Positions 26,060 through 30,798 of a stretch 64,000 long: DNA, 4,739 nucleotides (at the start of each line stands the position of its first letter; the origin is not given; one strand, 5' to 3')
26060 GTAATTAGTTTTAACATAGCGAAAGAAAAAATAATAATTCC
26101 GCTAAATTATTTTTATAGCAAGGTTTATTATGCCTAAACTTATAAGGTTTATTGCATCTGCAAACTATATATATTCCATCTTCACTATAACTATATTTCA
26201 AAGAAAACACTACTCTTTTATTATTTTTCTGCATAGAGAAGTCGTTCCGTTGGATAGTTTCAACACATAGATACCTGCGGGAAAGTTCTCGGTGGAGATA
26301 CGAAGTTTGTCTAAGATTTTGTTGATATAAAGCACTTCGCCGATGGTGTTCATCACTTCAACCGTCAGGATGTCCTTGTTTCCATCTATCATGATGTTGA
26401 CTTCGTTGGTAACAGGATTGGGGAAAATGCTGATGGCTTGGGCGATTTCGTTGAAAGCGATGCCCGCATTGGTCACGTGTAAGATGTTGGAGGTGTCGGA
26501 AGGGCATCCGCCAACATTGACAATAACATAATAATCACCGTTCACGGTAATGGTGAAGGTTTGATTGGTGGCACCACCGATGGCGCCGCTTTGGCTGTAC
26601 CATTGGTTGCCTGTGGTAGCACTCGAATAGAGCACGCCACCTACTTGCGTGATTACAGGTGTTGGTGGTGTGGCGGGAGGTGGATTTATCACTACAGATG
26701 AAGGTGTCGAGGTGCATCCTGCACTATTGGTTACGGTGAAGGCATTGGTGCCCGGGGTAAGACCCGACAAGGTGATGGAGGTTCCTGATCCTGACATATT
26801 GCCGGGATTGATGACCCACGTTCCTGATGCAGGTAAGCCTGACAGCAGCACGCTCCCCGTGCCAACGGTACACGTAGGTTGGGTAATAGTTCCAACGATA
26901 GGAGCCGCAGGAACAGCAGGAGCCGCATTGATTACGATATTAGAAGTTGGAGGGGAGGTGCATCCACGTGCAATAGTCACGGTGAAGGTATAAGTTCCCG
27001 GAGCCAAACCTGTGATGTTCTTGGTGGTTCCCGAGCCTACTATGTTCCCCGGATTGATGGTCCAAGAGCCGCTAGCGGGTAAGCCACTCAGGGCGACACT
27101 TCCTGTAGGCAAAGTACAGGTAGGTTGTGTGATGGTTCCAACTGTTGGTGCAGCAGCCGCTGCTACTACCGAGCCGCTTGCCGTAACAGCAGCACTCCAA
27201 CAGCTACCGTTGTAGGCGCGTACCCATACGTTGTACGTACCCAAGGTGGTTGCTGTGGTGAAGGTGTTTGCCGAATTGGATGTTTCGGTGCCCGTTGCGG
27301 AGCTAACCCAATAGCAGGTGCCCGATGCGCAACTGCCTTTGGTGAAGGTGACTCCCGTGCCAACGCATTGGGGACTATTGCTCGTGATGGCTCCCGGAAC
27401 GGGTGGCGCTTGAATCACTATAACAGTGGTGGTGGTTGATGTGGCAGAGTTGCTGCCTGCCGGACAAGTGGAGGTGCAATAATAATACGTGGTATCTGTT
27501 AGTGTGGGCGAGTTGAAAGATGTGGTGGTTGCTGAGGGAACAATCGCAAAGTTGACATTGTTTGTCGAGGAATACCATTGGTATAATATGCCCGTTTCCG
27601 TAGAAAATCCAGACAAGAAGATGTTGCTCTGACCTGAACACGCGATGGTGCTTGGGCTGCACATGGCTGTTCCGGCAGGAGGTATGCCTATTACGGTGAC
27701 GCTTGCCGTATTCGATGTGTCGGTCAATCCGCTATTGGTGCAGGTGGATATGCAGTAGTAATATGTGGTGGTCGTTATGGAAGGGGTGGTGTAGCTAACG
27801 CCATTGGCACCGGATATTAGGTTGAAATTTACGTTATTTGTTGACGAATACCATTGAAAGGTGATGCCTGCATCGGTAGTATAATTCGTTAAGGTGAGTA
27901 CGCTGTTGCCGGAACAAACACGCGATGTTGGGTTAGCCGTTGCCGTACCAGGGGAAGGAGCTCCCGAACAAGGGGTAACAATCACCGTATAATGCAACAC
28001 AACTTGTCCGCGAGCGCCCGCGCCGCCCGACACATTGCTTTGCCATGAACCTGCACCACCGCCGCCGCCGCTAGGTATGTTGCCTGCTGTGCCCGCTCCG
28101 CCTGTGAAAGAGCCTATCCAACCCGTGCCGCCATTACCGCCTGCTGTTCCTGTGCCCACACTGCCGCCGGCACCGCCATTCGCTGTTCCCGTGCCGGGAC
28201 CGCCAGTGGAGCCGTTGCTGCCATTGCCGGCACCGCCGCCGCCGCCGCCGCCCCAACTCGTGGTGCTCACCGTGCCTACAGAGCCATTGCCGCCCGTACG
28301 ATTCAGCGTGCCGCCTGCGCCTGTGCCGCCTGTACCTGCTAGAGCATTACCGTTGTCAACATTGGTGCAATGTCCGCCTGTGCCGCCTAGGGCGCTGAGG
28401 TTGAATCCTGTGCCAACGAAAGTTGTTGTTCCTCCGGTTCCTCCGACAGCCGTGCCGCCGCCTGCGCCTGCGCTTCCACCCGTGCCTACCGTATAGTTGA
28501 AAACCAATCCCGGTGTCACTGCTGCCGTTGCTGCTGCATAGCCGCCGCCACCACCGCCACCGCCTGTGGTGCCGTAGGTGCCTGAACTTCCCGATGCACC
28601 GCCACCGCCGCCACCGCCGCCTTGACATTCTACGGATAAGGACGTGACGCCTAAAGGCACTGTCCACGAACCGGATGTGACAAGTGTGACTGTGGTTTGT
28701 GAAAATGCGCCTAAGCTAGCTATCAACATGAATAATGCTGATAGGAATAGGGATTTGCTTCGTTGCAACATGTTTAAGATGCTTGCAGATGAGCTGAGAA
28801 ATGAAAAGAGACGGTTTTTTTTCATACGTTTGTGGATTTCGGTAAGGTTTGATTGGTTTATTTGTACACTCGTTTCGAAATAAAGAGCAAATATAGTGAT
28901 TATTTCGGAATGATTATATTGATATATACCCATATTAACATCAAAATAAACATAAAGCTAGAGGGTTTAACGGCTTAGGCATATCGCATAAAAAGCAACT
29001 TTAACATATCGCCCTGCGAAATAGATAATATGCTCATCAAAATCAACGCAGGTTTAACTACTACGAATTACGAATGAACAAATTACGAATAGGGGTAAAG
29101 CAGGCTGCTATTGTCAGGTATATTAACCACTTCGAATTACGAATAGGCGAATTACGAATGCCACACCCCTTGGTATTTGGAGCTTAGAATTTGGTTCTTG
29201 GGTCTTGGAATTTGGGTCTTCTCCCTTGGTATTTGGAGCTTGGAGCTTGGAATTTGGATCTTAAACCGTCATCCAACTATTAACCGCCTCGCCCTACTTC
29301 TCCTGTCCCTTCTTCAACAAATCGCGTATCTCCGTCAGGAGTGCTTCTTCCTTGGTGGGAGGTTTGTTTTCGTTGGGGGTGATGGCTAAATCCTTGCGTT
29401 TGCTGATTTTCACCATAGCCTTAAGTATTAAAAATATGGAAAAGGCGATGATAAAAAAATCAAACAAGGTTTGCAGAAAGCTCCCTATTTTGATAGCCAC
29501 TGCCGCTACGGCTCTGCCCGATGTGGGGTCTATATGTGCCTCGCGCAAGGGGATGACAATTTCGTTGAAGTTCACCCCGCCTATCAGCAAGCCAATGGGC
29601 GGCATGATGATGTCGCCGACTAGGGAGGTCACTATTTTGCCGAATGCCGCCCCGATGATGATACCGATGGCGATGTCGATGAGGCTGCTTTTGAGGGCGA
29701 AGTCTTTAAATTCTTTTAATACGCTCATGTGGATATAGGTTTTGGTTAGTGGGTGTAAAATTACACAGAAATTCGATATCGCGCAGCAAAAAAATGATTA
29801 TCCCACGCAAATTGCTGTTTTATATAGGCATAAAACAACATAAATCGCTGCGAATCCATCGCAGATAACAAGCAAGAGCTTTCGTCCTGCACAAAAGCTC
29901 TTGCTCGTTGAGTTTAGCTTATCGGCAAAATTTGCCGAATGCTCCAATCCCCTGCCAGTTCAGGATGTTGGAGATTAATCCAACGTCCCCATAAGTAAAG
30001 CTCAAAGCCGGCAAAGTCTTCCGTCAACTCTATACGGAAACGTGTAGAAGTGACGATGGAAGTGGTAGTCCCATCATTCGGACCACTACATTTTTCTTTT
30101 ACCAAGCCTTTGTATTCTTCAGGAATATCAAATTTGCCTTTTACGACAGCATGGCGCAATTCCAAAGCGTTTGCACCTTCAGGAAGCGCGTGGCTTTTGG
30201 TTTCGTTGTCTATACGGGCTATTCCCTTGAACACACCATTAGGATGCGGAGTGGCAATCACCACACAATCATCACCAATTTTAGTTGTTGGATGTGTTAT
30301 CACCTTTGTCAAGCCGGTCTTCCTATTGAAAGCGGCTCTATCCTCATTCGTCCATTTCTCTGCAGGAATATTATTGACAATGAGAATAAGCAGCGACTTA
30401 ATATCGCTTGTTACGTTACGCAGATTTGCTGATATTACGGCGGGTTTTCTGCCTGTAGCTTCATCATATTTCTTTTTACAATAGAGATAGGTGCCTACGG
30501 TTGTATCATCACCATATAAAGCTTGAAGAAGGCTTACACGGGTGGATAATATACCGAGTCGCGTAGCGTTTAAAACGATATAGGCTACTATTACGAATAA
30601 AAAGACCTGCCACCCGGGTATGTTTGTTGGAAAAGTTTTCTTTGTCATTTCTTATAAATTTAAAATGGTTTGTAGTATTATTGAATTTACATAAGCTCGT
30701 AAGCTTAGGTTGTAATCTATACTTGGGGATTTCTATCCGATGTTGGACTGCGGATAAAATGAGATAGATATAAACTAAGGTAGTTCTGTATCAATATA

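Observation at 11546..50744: Family of strictly 21-bp-periodic tandem arrays, each with a private consensus, attached to orphan beta-sandwich genes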

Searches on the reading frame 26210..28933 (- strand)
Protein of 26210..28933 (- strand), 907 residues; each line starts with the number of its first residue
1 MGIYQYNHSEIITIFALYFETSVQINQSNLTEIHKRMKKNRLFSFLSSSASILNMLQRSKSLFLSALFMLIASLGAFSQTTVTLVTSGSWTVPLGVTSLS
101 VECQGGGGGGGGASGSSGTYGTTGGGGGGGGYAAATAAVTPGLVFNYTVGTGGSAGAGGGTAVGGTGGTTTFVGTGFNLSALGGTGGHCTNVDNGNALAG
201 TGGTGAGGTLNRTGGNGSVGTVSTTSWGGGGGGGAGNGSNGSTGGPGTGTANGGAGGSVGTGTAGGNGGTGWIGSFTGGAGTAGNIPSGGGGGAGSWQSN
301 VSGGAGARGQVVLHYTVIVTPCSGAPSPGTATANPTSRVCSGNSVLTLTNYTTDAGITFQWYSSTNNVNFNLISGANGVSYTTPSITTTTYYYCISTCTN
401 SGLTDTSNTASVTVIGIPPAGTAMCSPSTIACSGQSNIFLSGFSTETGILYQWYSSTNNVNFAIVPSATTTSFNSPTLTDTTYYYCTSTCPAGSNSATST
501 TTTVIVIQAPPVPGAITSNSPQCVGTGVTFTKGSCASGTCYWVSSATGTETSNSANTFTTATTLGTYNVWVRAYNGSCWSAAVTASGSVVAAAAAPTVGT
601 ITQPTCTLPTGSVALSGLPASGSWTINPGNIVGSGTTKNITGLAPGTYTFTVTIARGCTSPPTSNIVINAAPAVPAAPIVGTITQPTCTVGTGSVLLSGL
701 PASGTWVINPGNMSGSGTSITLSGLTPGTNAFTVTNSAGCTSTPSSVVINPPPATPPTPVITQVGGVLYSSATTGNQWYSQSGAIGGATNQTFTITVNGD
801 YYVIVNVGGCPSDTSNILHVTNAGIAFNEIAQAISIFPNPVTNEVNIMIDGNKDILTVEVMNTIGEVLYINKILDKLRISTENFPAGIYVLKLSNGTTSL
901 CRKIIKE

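Call 79: search_protein_families(library=pfam, proteins=[window:26210-28933:-], max_evalue=0.001)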
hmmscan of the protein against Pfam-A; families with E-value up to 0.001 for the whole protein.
window:26210-28933:- (907 aa): 3 families
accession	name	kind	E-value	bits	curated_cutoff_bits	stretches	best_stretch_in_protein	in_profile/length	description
PF19081.6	Ig_7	-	9.3e-13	48.7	27.3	2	329-414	2-82/84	Ig-like domain CHU_C associated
PF21722.4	Gly_rich_2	-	2.2e-11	44.6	24.3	1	88-315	6-225/226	Glycine-rich domain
PF18962.6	Por_Secre_tail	-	8.1e-11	42.5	27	1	836-905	1-74/75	Secretion system C-terminal sorting domain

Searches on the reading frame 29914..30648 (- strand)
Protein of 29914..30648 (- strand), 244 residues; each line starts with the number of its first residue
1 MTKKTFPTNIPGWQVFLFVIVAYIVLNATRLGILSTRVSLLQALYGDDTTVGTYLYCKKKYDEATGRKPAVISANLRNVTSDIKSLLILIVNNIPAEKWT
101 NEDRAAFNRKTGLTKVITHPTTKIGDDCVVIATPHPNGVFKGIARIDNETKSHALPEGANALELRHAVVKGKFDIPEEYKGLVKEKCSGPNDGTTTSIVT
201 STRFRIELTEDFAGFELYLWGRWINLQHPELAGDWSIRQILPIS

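Call 15: search_protein_families(library=pfam, proteins=[window:29914-30648:-], max_evalue=0.1)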
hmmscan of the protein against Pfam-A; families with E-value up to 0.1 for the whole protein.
window:29914-30648:- (244 aa): 0 families

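Call 46: find_related_loci(query=window:29914-30648:-, collection=genome_contigs, flank=6000)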
Query window:29914-30648:- (244 aa) in genome_contigs; peptide patterns used: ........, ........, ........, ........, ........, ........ (x = any residue, [..] = any of these).
62 stretches matched a pattern, but none encodes a relative of the query by tblastn (E <= 1e-3).

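Call 51: search_protein_families(library=phrogs, proteins=[window:29914-30648:-], max_evalue=0.1)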
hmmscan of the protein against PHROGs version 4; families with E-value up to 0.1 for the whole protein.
window:29914-30648:- (244 aa): 0 families

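Call 52: search_protein_families(library=padloc, proteins=[window:29914-30648:-], max_evalue=0.1)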
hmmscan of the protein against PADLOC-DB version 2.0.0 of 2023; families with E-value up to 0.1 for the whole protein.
window:29914-30648:- (244 aa): 0 families

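Call 59: find_homologous_proteins(query=window:29914-30648:-, max_evalue=0.001)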
Query window:29914-30648:- (244 aa): 3 proteins with E <= 0.001 among 222 candidates.
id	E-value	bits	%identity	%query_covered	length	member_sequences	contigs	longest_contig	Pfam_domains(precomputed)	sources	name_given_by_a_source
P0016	3.8e-157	539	96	100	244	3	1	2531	-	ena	-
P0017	1.4e-71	259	50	100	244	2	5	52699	-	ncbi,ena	-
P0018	2.4e-59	219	44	98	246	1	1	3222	-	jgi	jgi:hypothetical protein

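Call 60: find_encoding_contigs(protein=P0017, flank=6000, max_places=3)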
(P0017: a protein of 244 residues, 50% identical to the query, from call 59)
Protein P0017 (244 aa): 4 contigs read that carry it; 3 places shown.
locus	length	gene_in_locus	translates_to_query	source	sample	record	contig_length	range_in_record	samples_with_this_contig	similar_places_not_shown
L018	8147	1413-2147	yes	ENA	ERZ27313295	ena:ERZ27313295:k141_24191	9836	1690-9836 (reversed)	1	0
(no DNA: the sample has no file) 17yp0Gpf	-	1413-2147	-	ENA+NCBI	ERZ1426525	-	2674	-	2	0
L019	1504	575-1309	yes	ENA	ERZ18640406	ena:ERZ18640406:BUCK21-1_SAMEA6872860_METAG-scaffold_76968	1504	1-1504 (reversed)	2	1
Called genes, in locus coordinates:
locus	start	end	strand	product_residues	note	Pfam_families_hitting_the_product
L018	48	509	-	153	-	-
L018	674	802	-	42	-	-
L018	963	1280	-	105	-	-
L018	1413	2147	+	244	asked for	-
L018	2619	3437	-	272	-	-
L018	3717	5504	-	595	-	PF00750:tRNA-synt_1d, PF05746:DALR_1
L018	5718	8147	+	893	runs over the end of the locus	PF13424:TPR_12 (faint), PF07719:TPR_2 (faint)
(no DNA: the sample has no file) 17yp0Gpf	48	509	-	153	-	-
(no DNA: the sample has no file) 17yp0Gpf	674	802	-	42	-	-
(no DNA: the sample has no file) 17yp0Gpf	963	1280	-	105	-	-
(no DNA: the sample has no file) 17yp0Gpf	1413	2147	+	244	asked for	-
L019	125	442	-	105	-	-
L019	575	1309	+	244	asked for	-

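Call 61: find_encoding_contigs(protein=P0018, flank=6000, max_places=2)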
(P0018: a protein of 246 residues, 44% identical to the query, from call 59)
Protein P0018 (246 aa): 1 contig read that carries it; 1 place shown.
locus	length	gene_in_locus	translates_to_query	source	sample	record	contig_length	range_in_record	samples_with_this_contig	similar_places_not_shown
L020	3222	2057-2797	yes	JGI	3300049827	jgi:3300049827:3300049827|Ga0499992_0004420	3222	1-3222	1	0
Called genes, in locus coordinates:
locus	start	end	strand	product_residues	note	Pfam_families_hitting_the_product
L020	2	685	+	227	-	?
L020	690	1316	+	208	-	PF00072:Response_reg, PF00196:GerE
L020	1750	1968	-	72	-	-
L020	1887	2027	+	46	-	-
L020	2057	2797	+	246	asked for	-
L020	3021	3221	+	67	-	?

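Call 62: find_encoding_contigs(protein=P0016, flank=6000, max_places=2)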
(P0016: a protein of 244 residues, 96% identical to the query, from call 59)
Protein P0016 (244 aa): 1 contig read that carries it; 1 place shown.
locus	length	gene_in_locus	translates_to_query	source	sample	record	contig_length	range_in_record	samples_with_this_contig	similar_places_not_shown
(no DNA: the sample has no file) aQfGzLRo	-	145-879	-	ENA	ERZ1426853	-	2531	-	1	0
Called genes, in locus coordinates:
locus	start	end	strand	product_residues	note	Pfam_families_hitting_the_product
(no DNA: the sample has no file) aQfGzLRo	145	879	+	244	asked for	-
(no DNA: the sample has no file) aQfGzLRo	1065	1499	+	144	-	PF01741:MscL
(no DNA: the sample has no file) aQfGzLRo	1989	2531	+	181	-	?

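Call 70: predict_structure(alignment_id=A2)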
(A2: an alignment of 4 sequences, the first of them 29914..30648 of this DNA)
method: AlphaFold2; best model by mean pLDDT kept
length: 244 residues; sequences in the alignment: 4
mean_pLDDT: 64.9   pTM: 0.55
mean pLDDT of the five models: 64.9, 46.4, 43.3, 41.9, 38.6
residues with pLDDT >= 90: 42; 70-90: 76; 50-70: 40; < 50: 86
segments of 3 or more residues with pLDDT < 50: 1-58, 67-69, 71-73, 89-94, 109-118
pLDDT, mean of each block of 10 residues (from residue 1): 29 36 39 38 38 44 53 50 50 52 52 46 87 88 87 76 91 75 82 84 87 88 85 92 87
secondary structure, 60 per line:
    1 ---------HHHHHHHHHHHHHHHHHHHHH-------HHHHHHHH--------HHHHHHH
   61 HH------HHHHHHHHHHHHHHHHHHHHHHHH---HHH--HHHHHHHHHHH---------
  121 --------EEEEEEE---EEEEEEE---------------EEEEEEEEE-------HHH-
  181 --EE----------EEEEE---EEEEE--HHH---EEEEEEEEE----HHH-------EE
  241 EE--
elements in order: H10-30 H38-45 H54-62 H69-92 H101-111 E129-135 E139-145 E161-169 E195-199 E203-207 E216-224 E239-242

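Call 90: search_protein_families(library=ncbifam, proteins=[window:29914-30648:-], max_evalue=0.1)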
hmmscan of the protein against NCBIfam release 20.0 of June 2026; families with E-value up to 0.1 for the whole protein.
window:29914-30648:- (244 aa): 0 families

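Call 127: search_protein_families(library=pfam, proteins=[L020:690-1316:+], max_evalue=0.01)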
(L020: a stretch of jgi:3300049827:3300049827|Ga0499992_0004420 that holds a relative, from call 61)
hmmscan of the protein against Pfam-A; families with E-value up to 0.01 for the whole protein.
L020:690-1316:+ (208 aa): 4 families
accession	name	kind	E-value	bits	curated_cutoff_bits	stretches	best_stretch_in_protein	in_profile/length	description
PF00072.30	Response_reg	-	1.9e-25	89.6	30.2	1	3-115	1-111/111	Response regulator receiver domain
PF00196.25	GerE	-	4.9e-15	55.3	23.5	1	148-201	3-56/57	Bacterial regulatory proteins, luxR family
PF08281.18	Sigma70_r4_2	-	0.00095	19.2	25.7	1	148-184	11-48/54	Sigma-70, region 4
PF13936.12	HTH_38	-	0.0038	17.4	27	1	156-181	14-39/44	Helix-turn-helix domain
